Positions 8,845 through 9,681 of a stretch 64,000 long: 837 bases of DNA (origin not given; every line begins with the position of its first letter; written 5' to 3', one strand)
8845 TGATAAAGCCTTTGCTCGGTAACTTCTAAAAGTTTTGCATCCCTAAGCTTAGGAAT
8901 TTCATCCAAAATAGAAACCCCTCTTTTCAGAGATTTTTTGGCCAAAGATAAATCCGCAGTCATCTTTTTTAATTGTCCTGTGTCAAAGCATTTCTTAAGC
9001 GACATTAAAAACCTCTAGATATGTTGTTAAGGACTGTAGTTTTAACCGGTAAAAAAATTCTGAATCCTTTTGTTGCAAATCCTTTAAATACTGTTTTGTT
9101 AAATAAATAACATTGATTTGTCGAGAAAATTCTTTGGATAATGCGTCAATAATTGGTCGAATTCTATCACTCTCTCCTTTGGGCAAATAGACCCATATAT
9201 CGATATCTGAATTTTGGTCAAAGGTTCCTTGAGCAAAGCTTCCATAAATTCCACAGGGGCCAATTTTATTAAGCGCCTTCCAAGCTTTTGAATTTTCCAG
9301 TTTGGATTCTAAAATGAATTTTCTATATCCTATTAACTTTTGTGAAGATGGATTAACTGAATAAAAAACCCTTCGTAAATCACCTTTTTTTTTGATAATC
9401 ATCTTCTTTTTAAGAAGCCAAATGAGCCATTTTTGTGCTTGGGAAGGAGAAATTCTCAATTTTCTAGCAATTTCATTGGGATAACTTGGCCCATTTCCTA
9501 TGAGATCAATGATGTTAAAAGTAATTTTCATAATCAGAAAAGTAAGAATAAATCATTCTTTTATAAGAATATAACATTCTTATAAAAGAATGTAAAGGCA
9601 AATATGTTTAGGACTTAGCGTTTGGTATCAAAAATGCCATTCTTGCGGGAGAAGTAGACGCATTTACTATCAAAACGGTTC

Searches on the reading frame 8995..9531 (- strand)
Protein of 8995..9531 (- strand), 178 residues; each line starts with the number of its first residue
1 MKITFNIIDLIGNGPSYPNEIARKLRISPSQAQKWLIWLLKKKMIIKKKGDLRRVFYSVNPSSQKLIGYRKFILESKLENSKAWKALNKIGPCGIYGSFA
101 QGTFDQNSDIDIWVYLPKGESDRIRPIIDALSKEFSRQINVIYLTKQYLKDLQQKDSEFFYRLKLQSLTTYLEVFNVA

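Call 6: search_protein_families(library=pfam, proteins=[window:8995-9531:-], max_evalue=0.001)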
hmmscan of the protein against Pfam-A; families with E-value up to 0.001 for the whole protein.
window:8995-9531:- (178 aa): 2 families
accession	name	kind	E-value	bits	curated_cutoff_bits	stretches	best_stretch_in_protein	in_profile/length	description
PF01909.29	NTP_transf_2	-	6e-10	39.8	21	1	83-164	7-92/93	Nucleotidyltransferase domain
PF18765.7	Polbeta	-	4e-08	33.8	26.9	1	88-147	11-72/93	Polymerase beta, Nucleotidyltransferase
